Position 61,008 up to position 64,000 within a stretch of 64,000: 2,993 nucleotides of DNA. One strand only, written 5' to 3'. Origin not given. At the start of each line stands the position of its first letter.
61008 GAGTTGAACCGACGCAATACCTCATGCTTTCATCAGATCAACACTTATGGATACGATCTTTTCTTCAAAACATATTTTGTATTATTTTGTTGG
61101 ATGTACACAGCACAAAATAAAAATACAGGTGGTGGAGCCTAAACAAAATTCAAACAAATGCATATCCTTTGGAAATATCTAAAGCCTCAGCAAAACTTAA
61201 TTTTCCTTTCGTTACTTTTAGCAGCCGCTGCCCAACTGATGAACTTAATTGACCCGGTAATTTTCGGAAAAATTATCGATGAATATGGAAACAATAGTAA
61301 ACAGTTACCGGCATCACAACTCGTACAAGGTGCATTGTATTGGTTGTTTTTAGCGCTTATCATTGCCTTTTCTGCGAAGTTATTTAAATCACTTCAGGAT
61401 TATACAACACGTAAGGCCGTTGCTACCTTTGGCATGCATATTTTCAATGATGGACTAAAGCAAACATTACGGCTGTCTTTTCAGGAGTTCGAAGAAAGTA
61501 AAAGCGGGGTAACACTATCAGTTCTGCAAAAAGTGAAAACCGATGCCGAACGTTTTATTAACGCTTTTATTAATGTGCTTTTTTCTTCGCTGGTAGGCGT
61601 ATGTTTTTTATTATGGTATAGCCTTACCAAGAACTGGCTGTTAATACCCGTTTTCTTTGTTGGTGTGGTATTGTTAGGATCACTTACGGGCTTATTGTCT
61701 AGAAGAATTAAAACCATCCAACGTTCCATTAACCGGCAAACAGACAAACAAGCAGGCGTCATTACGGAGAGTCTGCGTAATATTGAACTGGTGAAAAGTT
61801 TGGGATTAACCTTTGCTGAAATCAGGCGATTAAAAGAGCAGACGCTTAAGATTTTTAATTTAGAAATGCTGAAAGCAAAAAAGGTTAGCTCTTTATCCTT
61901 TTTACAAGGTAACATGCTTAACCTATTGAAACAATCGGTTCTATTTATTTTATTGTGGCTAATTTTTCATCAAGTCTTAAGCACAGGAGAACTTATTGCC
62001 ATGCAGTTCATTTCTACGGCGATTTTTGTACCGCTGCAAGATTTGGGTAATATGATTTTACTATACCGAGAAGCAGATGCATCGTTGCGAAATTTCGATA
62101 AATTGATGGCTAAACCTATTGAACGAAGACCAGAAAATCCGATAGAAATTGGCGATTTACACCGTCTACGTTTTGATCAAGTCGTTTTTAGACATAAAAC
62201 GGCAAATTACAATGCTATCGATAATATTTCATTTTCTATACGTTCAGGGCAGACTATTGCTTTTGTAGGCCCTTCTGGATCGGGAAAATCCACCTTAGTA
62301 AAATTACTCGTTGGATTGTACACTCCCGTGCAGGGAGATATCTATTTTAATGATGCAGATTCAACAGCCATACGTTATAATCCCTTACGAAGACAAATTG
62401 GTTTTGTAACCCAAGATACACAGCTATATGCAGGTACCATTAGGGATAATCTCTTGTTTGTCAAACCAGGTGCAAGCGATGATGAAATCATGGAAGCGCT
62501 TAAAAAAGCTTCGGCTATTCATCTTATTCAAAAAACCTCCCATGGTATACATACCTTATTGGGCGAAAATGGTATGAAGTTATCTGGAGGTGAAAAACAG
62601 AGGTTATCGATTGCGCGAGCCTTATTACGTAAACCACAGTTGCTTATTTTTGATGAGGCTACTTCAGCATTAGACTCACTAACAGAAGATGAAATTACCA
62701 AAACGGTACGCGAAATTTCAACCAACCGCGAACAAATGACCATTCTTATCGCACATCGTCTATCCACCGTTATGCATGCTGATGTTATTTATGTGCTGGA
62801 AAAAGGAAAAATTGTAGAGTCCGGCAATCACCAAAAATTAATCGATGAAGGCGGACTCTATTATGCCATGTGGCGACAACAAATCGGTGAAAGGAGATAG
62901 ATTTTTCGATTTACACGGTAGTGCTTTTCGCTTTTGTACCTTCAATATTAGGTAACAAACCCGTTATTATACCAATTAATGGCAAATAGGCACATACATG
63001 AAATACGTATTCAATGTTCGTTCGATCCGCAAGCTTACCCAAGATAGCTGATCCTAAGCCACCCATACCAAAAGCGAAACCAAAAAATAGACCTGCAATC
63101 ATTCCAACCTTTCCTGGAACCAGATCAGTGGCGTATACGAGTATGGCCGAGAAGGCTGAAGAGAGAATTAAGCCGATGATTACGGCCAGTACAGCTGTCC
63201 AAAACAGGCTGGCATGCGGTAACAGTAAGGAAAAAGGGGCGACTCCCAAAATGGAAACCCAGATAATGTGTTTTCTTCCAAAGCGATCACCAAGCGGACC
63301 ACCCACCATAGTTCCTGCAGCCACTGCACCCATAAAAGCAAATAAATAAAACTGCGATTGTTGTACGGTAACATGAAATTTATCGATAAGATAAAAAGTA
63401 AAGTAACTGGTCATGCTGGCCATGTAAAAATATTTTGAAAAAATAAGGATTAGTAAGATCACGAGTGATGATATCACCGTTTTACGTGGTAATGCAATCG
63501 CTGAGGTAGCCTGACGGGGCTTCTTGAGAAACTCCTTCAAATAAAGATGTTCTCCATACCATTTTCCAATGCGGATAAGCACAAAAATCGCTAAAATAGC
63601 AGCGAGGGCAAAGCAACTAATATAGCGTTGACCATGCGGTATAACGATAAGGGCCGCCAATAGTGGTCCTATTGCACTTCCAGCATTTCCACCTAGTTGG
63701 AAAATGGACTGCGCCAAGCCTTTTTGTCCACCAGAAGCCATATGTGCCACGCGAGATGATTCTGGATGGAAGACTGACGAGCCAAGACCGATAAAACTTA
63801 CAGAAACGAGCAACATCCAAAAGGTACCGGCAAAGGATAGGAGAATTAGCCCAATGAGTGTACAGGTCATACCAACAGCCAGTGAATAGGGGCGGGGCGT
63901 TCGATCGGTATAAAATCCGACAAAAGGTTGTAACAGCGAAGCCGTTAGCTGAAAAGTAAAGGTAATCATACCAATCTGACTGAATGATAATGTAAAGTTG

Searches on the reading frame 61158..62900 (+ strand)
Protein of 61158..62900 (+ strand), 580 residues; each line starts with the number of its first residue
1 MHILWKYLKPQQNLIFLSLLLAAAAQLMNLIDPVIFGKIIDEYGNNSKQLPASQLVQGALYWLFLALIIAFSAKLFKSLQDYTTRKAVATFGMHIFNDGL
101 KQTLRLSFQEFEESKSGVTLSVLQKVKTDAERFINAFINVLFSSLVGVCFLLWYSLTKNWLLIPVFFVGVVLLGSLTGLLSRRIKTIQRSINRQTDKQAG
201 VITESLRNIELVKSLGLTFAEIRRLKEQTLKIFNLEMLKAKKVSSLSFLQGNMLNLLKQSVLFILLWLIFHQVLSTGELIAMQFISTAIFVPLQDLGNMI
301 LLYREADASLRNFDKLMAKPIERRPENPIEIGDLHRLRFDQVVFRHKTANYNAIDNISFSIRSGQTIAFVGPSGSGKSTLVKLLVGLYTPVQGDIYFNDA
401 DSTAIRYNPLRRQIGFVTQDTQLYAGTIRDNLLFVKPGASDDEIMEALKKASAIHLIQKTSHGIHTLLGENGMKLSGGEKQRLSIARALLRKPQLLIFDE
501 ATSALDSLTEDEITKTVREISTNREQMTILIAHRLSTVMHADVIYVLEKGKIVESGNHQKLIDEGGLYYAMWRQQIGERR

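Call 51: search_protein_families(library=pfam, proteins=[window:61158-62900:+], max_evalue=0.00001)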
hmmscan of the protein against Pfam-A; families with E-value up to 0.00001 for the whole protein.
window:61158-62900:+ (580 aa): 3 families
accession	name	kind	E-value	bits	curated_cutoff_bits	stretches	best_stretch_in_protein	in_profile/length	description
PF00005.33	ABC_tran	-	3.8e-35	121.9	25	1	355-503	2-137/137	ABC transporter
PF00664.28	ABC_membrane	-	1.2e-21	78.1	28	1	15-292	1-273/274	ABC transporter transmembrane region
PF02463.25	SMC_N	-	3.1e-06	27.2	40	0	464-547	123-211/220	RecF/RecN/SMC N terminal domain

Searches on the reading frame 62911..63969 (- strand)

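Call 51: search_protein_families(library=pfam, proteins=[window:62911-63969:-], max_evalue=0.00001)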
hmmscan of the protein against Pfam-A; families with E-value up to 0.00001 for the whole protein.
window:62911-63969:- (352 aa): 1 family
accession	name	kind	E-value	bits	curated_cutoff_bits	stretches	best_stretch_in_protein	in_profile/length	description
PF07690.21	MFS_1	-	7.2e-38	130.8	33.4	2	2-201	37-235/347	Major Facilitator Superfamily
